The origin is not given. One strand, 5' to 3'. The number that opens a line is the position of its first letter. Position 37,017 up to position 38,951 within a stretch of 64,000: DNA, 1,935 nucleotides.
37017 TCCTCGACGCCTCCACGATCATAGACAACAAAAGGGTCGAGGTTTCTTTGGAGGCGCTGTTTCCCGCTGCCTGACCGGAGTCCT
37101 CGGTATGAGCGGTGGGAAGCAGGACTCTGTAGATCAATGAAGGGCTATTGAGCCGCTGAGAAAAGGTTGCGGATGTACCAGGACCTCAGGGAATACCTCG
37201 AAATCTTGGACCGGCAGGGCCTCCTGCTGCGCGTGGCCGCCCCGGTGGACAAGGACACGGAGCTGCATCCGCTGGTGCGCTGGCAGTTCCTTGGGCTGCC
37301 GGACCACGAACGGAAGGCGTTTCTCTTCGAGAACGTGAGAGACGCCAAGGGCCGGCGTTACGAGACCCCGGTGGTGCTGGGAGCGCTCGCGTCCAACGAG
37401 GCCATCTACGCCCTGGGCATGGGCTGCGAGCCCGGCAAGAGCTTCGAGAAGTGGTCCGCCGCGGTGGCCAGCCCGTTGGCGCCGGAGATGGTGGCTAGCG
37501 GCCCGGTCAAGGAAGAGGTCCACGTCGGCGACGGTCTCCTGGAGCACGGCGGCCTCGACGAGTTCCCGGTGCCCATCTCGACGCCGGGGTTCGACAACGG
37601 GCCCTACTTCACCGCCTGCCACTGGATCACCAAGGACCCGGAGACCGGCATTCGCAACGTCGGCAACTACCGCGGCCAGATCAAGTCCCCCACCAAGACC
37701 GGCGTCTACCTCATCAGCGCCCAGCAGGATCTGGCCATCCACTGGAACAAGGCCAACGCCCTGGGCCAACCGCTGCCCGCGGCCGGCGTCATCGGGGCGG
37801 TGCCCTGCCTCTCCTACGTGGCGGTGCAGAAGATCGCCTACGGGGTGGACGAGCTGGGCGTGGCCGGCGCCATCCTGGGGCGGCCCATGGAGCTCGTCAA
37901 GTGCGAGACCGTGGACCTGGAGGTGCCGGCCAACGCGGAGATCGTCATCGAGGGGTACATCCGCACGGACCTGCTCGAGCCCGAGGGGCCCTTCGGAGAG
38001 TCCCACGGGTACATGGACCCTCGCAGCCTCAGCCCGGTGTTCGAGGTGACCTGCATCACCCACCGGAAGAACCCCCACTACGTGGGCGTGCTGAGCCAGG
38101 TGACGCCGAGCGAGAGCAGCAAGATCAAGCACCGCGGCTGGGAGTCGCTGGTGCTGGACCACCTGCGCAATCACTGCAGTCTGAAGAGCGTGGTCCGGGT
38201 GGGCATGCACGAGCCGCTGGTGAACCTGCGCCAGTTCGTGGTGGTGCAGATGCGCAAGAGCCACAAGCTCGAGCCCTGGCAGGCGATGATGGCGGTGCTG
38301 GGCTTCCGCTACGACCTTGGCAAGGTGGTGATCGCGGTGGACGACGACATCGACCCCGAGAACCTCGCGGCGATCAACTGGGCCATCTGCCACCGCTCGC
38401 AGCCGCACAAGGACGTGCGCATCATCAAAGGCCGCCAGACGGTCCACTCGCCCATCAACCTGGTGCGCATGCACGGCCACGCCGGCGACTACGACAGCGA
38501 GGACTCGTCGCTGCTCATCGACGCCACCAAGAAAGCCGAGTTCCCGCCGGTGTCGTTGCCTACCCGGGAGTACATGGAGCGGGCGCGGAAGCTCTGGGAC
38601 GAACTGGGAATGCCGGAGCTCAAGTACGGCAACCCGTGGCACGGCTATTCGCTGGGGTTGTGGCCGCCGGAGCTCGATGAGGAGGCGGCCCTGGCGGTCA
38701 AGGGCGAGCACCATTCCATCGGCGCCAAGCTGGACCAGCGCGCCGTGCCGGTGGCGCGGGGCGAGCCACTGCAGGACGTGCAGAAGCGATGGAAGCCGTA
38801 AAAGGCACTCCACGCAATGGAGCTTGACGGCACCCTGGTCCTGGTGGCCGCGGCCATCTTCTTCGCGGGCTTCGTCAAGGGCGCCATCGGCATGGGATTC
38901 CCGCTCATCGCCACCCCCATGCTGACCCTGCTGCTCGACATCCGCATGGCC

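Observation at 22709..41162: Catabolic gene neighbourhood combining aryl-CoA ligase, UbiD decarboxylase, PhtD-like decarboxylase and CoxMSL-type hydroxylase: candidate pathway for an aromatic or N-heterocyclic carboxylate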

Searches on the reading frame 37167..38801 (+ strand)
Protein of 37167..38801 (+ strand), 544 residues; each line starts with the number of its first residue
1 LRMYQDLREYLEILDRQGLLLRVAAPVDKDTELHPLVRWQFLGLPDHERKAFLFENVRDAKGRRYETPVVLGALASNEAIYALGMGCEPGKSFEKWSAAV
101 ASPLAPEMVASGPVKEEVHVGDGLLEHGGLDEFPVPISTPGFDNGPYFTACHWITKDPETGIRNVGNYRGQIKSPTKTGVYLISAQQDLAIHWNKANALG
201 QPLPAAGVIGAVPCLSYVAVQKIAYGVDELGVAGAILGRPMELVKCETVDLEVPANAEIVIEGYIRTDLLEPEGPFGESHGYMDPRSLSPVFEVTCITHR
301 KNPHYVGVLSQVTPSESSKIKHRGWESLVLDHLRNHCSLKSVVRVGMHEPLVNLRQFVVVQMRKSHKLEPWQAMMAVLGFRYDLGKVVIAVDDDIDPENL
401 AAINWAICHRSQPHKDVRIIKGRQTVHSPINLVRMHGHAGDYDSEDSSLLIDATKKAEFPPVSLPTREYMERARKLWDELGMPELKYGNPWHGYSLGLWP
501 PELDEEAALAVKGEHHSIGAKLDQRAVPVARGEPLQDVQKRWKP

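Call 6: search_protein_families(library=pfam, proteins=[window:37167-38801:+], max_evalue=0.001)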
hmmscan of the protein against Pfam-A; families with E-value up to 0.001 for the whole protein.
window:37167-38801:+ (544 aa): 3 families
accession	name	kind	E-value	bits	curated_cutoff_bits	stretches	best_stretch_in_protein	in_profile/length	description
PF01977.22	UbiD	-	6.9e-57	192.4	23.3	1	111-308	7-201/206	3-octaprenyl-4-hydroxybenzoate carboxy-lyase Rift-related domain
PF20696.2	UbiD_C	-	6.4e-16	59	24.2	1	327-424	9-106/127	3-octaprenyl-4-hydroxybenzoate carboxy-lyase C-terminal domain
PF20695.2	UbiD_N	-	1e-07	32.3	24.3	1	11-99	1-77/78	3-octaprenyl-4-hydroxybenzoate carboxy-lyase N-terminal domain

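Call 8: search_protein_families(library=ncbifam, proteins=[window:37167-38801:+], max_evalue=0.00001)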
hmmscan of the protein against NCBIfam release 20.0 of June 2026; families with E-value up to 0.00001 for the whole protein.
window:37167-38801:+ (544 aa): 7 families
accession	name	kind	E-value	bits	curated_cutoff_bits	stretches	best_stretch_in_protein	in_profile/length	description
TIGR00148.1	TIGR00148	subfamily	4.9e-71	239.7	244.85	1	7-424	1-414/438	UbiD family decarboxylase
TIGR03701.1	mena_SCO4490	equivalog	6.1e-58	196.6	495.9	1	103-423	106-417/433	menaquinone biosynthesis decarboxylase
NF041204.1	VdcC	exception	3.1e-55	187.5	650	1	4-425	1-415/467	non-oxidative hydroxyarylic acid decarboxylases subunit C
NF041219.1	BagN_FevL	exception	5.3e-41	140.6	1000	1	3-418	16-439/502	bagremycin/ferroverdin biosynthesis UbiD family decarboxylase BagN/FevL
NF008175.0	PRK10922.1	equivalog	4.3e-39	134.4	788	1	110-422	126-432/497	4-hydroxy-3-polyprenylbenzoate decarboxylase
TIGR02724.1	phenyl_P_beta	equivalog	1.7e-33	115.7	468.95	1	20-459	16-445/472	phenylphosphate carboxylase subunit beta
TIGR02723.1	phenyl_P_alpha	equivalog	2.4e-30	105.6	564.6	1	6-423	9-416/485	phenylphosphate carboxylase subunit alpha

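Call 9: search_solved_structures(query=window:37167-38801:+, max_evalue=1e-10)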
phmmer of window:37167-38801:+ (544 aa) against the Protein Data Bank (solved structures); distinct sequences matched with E-value up to 1e-10: 40.
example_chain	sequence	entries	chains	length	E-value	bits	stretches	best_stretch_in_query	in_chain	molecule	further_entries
6h6x_B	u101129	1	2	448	1.2e-54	189.1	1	5-422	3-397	3-polyprenyl-4-hydroxybenzoate decarboxylase and related decarboxylases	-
6h6v_A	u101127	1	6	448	2.4e-53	184.8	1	5-422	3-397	3-polyprenyl-4-hydroxybenzoate decarboxylase and related decarboxylases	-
6da6_A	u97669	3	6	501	2.9e-35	125.1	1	1-305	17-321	UbiD-like decarboxylase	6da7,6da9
7ae4_A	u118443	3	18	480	5.9e-35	124.1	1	2-422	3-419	Phenolic acid decarboxylase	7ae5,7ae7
2idb_A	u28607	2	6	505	1.8e-31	112.6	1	130-422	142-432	3-octaprenyl-4-hydroxybenzoate carboxy-lyase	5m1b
5m1c_A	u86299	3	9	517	2e-31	112.4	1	130-422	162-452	3-octaprenyl-4-hydroxybenzoate carboxy-lyase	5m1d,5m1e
7pda_A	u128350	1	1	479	4.6e-31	111.2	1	47-456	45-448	UbiD family decarboxylase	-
7nf0_A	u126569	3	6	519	2.9e-29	105.3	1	7-416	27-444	Ferulic acid decarboxylase 1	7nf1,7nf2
7ney_A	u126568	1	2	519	3e-28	101.9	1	7-303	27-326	Ferulic acid decarboxylase 1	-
7abn_D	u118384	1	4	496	3.3e-28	101.8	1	5-413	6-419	UbiD-like decarboxylase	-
4ip2_A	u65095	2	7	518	4.1e-28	101.5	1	5-413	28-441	Aromatic Acid Decarboxylase | PA0254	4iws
7abo_C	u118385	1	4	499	5.5e-28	101.1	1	5-335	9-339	UbiD-like decarboxylase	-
9gqr_A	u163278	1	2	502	6.5e-27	97.5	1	7-303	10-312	decarboxylase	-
7p9q_A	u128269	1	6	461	1.6e-24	89.6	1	3-418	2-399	AnInD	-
6r2z_A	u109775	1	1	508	1.3e-23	86.7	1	10-420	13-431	Ferulic acid decarboxylase 1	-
8oz5_A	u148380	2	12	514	6.6e-16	61.2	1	6-417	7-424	Phthaloyl-CoA decarboxylase (Pcd)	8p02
8pmk_A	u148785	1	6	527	7.2e-16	61.1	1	6-417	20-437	Phthaloyl-CoA decarboxylase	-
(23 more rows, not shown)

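Call 13: find_homologous_proteins(query=window:37167-38801:+, max_evalue=1e-20)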
Query window:37167-38801:+ (544 aa): 8000 proteins with E <= 1e-20 among 8000 candidates; the best 120 are listed.
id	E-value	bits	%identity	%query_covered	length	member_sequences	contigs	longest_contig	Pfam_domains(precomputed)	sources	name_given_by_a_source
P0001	0.0e+0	1146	88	100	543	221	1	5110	PF20696.3,PF01977.23,PF20695.3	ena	-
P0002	0.0e+0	1112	85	100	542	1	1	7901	PF20696.3,PF01977.23,PF20695.3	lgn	-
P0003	0.0e+0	1110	86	100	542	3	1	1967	PF20696.3,PF01977.23,PF20695.3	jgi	jgi:UbiD family decarboxylase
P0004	1.2e-295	1000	74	100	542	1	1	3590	PF20696.3,PF01977.23,PF20695.3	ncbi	-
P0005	1.4e-295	999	76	100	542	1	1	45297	PF20696.3,PF01977.23,PF20695.3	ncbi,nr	ncbi:MAG: UbiD family decarboxylase [Deltaproteobacteria bacterium]|nr:UbiD family decarboxylase [De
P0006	9.1e-294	993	76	100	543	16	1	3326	PF20696.3,PF01977.23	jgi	-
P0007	2.1e-290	982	75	100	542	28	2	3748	PF20696.3,PF01977.23,PF20695.3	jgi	jgi:4-hydroxy-3-polyprenylbenzoate decarboxylase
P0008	3.7e-288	975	76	98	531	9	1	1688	PF20696.3,PF01977.23,PF20695.3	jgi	jgi:4-hydroxy-3-polyprenylbenzoate decarboxylase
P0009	1.5e-287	973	73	100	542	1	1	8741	PF20696.3,PF01977.23,PF20695.3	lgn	-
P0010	5.3e-206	704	57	100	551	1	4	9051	PF20696.3,PF01977.23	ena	-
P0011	1.8e-205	702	58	99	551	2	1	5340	PF20696.3,PF01977.23,PF20695.3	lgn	-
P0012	5.1e-204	697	60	98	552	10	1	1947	PF20696.3,PF01977.23,PF20695.3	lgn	-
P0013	6.0e-204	697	57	99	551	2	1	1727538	PF20696.3,PF01977.23,PF20695.3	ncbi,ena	-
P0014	4.1e-202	691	56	99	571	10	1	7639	PF20696.3,PF01977.23,PF20695.3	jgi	jgi:4-hydroxy-3-polyprenylbenzoate decarboxylase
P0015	6.1e-202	690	56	99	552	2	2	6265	PF20696.3,PF01977.23,PF20695.3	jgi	-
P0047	8.4e-199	680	55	99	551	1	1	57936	PF20696.3,PF01977.23,PF20695.3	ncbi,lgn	ncbi:MAG: UbiD family decarboxylase [Candidatus Binatia bacterium]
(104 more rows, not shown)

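Call 14: find_encoding_contigs(protein=P0005, flank=10000, max_places=2)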
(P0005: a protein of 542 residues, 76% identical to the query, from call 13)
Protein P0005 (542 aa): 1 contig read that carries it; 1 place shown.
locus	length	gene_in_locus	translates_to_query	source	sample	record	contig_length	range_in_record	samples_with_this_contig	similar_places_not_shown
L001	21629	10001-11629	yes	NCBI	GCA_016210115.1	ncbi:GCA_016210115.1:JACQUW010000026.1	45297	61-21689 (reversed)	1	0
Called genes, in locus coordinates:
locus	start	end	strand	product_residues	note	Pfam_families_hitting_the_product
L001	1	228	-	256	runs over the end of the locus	PF00795:CN_hydrolase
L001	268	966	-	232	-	PF11010:DUF2848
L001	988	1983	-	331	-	PF00296:Bac_luciferase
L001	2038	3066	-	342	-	PF03401:TctC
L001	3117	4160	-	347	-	PF13379:NMT1_2, PF09084:NMT1, PF12974:Phosphonate-bd (weak)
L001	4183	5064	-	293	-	PF09084:NMT1, PF02621:VitK2_biosynth (weak)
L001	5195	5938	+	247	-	PF01925:TauE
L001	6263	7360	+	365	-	PF02423:OCD_Mu_crystall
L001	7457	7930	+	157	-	PF09084:NMT1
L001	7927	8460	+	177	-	-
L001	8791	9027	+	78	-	-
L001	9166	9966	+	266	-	PF09339:HTH_IclR, PF01614:IclR_C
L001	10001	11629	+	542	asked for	PF20695:UbiD_N (faint), PF01977:UbiD, PF20696:UbiD_C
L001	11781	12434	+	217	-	PF04199:Cyclase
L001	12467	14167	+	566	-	PF02776:TPP_enzyme_N, PF00205:TPP_enzyme_M, PF02775:TPP_enzyme_C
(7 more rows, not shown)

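Call 15: find_encoding_contigs(protein=P0013, flank=10000, max_places=2)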
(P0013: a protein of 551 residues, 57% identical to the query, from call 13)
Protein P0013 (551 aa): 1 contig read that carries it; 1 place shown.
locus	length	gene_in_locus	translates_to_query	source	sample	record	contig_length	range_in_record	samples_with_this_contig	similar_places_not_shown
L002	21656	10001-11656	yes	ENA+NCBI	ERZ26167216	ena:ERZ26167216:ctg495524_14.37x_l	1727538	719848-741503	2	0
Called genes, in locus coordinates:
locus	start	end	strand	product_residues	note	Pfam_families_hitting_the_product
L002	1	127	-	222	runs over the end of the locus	-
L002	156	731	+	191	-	PF13365:Trypsin_2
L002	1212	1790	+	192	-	PF12389:Peptidase_M73 (weak)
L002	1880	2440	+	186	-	-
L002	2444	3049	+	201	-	PF12389:Peptidase_M73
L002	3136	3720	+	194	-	-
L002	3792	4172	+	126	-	PF17647:DUF5518 (weak)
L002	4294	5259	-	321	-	PF01548:DEDD_Tnp_IS110, PF02371:Transposase_20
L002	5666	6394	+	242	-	PF02754:CCG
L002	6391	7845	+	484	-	PF02589:LUD_dom, PF13183:Fer4_8, PF13237:Fer4_10 (faint), PF11870:LutB_C (weak)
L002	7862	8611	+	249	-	PF02589:LUD_dom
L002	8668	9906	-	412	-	PF02595:Gly_kinase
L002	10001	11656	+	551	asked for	PF20695:UbiD_N (weak), PF01977:UbiD, PF20696:UbiD_C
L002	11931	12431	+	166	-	PF00111:Fer2, PF13085:Fer2_3 (faint), PF01799:Fer2_2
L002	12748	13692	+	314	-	PF01548:DEDD_Tnp_IS110, PF02371:Transposase_20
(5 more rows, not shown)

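Call 16: find_encoding_contigs(protein=P0047, flank=10000, max_places=2)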
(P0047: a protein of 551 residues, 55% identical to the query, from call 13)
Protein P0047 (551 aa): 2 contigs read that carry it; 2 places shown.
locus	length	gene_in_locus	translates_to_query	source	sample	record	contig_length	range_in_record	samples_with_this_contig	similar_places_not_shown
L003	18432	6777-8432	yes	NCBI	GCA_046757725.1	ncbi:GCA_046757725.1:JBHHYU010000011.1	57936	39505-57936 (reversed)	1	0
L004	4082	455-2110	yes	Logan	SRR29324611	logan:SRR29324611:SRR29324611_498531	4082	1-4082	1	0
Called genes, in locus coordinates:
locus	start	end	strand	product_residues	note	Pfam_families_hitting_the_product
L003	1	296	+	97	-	?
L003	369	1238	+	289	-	-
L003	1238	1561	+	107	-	-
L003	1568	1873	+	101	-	PF12728:HTH_17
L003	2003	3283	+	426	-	PF14659:Phage_int_SAM_3, PF22022:Phage_int_M, PF00589:Phage_integrase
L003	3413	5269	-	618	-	PF01476:LysM (faint)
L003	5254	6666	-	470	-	PF01406:tRNA-synt_1e, PF01921:tRNA-synt_1f (faint), PF09334:tRNA-synt_1g (weak), PF09190:DALR_2, PF23493:CysS_C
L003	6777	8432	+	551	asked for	PF20695:UbiD_N (weak), PF01977:UbiD, PF20696:UbiD_C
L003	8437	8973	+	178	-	PF00111:Fer2 (weak), PF01799:Fer2_2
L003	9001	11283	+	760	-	PF01315:Ald_Xan_dh_C, PF02738:MoCoBD_1, PF20256:MoCoBD_2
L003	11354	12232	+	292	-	PF00941:FAD_binding_5, PF03450:CO_deh_flav_C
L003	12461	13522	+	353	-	PF02423:OCD_Mu_crystall, PF01488:Shikimate_DH (weak)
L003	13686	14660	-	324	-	PF10095:DUF2333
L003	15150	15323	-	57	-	-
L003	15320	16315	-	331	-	PF07992:Pyr_redox_2, PF21706:FCSD_central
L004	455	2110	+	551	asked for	PF20695:UbiD_N (weak), PF01977:UbiD, PF20696:UbiD_C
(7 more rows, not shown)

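Call 21: search_solved_structures(query=window:37167-38801:+, max_evalue=1e-40, show_alignments=1)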
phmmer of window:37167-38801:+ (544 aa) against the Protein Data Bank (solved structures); distinct sequences matched with E-value up to 1e-40: 2.
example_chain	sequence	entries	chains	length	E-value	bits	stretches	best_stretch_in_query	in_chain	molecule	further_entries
6h6x_B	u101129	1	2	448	1.2e-54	189.1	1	5-422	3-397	3-polyprenyl-4-hydroxybenzoate decarboxylase and related decarboxylases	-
6h6v_A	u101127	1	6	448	2.4e-53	184.8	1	5-422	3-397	3-polyprenyl-4-hydroxybenzoate decarboxylase and related decarboxylases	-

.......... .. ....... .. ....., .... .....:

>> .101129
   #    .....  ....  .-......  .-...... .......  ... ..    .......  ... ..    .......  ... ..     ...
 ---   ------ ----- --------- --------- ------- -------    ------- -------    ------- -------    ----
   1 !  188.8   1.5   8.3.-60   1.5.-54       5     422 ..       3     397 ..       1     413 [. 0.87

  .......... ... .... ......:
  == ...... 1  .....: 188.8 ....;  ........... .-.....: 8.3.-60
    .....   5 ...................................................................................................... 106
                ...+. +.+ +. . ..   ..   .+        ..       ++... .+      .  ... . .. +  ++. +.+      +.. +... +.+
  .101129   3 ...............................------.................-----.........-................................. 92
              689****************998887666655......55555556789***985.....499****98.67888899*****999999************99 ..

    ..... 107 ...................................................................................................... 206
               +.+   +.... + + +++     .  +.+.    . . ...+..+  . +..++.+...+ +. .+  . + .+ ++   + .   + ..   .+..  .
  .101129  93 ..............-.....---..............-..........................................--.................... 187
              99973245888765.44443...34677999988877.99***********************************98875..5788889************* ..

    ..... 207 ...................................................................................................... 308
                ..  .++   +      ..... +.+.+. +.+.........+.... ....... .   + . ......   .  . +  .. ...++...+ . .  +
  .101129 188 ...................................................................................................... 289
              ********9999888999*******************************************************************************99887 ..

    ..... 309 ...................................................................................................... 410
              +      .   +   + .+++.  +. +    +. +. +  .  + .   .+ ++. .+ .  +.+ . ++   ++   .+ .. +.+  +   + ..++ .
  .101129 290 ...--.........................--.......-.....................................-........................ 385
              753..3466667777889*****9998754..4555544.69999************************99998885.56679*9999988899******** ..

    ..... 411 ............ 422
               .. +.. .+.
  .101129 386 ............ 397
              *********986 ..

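Call 25: search_dna_similar(query=window:37167-38801:+, collection=plasmids, mode=protein, max_rows=25, max_evalue=1e-20)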
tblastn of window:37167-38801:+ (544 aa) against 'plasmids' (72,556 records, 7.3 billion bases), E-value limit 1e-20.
Records with a match: 349; places in all: 379; records where one place covers at least 80% of the query: 159.
Best place of each record, by identity: <60% 349.
By first word of the organism name: Sinorhizobium 124; Agrobacterium 24; Ensifer 19; Paracoccus 17; Paraburkholderia 11; Streptomyces 11; Caballeronia 9; Clostridium 9; Rhizobium 8; Burkholderia 8; and 49 more.
By predicted mobility (MOB-suite, as given by PLSDB): non-mobilizable 185; conjugative 84; mobilizable 80.
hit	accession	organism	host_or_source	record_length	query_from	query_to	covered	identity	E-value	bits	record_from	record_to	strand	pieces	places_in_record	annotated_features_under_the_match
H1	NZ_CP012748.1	Paraburkholderia caribensis MBA4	soil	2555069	1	527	97%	47.6%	1e-147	476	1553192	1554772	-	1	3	none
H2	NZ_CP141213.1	Sinorhizobium meliloti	alfalfa,Isolate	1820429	6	540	98%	44.0%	4e-132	431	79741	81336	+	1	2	none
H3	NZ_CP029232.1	Sinorhizobium fredii CCBAU 45436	Glycine max,cell culture,plant root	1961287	6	540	98%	43.4%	3e-131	429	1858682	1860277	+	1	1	record has no annotation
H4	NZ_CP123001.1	Neorhizobium petrolearium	single cell,petroleum contaminated soil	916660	6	540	98%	43.4%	7e-130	425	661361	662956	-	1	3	UbiD family decarboxylase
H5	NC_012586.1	Sinorhizobium fredii NGR234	-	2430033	6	540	98%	43.3%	7e-131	428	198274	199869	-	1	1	record has no annotation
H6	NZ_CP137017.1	Sinorhizobium fredii GR64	Phaseolus vulgaris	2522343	6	540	98%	43.3%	1e-130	427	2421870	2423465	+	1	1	record has no annotation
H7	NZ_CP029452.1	Sinorhizobium fredii CCBAU 25509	Glycine soja,cell culture,plant root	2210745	6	540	98%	43.3%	2e-130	427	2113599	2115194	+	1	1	record has no annotation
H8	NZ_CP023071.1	Sinorhizobium fredii CCBAU 83666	G.max,nodule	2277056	6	540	98%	43.3%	2e-130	427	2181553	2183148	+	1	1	record has no annotation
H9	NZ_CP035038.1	Sinorhizobium fredii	single cell,soil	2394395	6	540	98%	43.3%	2e-130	427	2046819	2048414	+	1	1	none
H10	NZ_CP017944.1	Phyllobacterium zundukense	Oxytropis triphylla,cell culture,root ...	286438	6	541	96%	42.5%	5e-104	426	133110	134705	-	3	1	none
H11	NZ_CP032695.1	Rhizobium jaguaris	Calliandra grandiflora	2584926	6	427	78%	45.2%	9e-110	367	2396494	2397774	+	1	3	none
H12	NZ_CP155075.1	Paraburkholderia sp. PREW-6R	single cell,Phlox subulata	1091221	5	460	84%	32.3%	5e-37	154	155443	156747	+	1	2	none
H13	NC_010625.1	Paraburkholderia phymatum STM815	-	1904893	7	460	83%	32.4%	3e-35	149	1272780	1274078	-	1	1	record has no annotation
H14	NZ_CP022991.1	Paraburkholderia aromaticivorans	-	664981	7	460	83%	32.3%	7e-35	147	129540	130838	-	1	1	UbiD family decarboxylase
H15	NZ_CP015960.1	Paraburkholderia caribensis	Mimosa,single cell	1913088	7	460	83%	32.3%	1e-36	152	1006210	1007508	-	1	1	none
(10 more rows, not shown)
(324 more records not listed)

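Call 27: get_annotated_region(hit=H4, flank=12000)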
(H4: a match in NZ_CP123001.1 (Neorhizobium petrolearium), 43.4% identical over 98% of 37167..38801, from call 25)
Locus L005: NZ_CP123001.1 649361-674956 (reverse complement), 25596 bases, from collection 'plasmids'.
description: Neorhizobium petrolearium strain OS53 plasmid unnamed1, complete sequence
organism: Neorhizobium petrolearium (NCBI taxid 515361)
taxonomy: Bacteria; Pseudomonadota; Alphaproteobacteria; Hyphomicrobiales; Rhizobiaceae; Neorhizobium; Neorhizobium petrolearium
host: -; source: single cell,petroleum contaminated soil; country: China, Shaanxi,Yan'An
typing (MOB-suite, as given by PLSDB): non-mobilizable
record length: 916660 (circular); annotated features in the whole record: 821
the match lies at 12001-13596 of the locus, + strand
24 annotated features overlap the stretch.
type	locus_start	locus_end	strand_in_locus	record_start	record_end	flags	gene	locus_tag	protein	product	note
CDS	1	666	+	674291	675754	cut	-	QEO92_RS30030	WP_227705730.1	sulfatase-like hydrolase/transferase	-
CDS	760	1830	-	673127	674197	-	modC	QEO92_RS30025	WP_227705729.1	molybdenum ABC transporter ATP-binding protein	GO:0015689 - molybdate ion transport [Evidence IEA]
CDS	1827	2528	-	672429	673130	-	modB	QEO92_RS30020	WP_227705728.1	molybdate ABC transporter permease subunit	GO:0015689 - molybdate ion transport [Evidence IEA]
CDS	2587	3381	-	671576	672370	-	modA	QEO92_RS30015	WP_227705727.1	molybdate ABC transporter substrate-binding protein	GO:0015689 - molybdate ion transport [Evidence IEA]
CDS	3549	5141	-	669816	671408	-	ggt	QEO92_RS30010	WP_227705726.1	gamma-glutamyltransferase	GO:0006750 - glutathione biosynthetic process [Evidence IEA]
CDS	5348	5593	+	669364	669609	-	-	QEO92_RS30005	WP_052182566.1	hypothetical protein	-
CDS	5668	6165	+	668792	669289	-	-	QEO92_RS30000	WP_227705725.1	MarR family transcriptional regulator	-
CDS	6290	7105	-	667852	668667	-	-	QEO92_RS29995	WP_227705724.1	xanthine dehydrogenase family protein subunit M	-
CDS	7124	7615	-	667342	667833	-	-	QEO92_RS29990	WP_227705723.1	(2Fe-2S)-binding protein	-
CDS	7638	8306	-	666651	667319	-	-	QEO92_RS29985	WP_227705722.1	carbon monoxide dehydrogenase subunit G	-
CDS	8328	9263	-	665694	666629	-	-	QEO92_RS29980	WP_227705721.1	ABC transporter substrate-binding protein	-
CDS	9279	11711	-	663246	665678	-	-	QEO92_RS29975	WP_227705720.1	xanthine dehydrogenase family protein molybdopterin-binding subunit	-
CDS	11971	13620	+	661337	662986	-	-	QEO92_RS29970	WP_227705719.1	UbiD family decarboxylase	-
CDS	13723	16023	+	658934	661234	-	-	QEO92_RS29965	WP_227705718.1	xanthine dehydrogenase family protein molybdopterin-binding subunit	-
CDS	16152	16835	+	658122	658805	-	-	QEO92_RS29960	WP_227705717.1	GntR family transcriptional regulator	-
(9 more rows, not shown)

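Call 28: get_annotated_region(hit=H1, flank=12000)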
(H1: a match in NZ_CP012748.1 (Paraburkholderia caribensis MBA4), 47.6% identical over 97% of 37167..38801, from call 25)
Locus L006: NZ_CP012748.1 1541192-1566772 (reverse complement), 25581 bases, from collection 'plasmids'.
description: Paraburkholderia caribensis MBA4 plasmid unnamed, complete sequence
organism: Paraburkholderia caribensis MBA4 (NCBI taxid 1323664)
taxonomy: Bacteria; Pseudomonadota; Betaproteobacteria; Burkholderiales; Burkholderiaceae; Paraburkholderia; Paraburkholderia caribensis; Paraburkholderia caribensis MBA4
host: -; source: soil; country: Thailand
typing (MOB-suite, as given by PLSDB): non-mobilizable
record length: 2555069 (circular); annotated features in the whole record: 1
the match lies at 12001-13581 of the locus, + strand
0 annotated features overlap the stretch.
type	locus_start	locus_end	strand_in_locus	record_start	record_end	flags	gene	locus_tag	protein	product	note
